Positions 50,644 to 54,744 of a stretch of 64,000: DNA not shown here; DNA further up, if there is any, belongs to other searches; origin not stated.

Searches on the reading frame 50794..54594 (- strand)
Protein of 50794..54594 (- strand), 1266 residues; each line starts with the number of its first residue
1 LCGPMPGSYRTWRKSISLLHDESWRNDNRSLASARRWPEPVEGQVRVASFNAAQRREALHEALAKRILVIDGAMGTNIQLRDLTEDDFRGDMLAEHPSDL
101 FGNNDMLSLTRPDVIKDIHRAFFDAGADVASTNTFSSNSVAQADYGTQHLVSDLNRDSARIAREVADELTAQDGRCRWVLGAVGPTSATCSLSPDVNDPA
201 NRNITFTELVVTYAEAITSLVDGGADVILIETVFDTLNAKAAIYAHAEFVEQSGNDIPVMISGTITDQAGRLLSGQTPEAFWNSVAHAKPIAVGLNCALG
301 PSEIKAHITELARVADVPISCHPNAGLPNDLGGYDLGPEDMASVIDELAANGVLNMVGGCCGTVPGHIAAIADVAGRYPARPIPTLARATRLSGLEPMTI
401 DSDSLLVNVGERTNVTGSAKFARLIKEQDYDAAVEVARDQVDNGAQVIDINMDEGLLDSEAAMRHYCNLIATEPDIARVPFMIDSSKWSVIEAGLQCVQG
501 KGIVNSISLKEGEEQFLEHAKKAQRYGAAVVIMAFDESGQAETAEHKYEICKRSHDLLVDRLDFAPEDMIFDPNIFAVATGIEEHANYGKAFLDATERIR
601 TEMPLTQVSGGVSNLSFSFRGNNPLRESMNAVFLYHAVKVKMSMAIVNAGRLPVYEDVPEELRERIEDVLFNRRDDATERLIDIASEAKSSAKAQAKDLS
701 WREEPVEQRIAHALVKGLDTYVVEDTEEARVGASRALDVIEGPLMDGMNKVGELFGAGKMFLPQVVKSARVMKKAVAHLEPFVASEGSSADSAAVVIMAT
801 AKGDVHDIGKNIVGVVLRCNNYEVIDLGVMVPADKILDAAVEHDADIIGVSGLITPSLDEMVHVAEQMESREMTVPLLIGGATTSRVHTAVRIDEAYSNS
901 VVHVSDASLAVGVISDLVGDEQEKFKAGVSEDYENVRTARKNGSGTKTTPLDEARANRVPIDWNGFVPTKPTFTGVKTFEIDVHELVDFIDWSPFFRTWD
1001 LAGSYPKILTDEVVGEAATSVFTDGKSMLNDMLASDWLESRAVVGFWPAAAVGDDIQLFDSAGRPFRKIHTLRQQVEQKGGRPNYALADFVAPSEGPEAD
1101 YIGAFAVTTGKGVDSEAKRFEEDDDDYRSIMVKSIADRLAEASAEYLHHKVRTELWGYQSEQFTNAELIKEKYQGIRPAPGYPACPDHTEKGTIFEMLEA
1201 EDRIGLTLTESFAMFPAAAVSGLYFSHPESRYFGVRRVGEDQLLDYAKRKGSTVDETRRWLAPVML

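Call 22: search_protein_families(library=pfam, proteins=[window:50794-54594:-], max_evalue=0.0001)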
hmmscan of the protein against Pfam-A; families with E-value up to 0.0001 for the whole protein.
window:50794-54594:- (1266 aa): 5 families
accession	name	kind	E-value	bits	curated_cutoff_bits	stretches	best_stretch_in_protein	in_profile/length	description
PF02965.22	Met_synt_B12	-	1.2e-117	392.7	25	1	982-1251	1-273/273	Vitamin B12 dependent methionine synthase, activation domain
PF02574.22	S-methyl_trans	-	9.4e-90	301.7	22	1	68-374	1-282/283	Homocysteine S-methyltransferase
PF00809.28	Pterin_bind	-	4.7e-55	187.3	25.5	1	410-648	1-244/244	Pterin binding enzyme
PF02607.22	B12-binding_2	-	1.7e-24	86.2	23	1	707-780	2-74/74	B12 binding domain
PF02310.24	B12-binding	-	2.2e-21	76.3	32.1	1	796-884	3-91/121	B12 binding domain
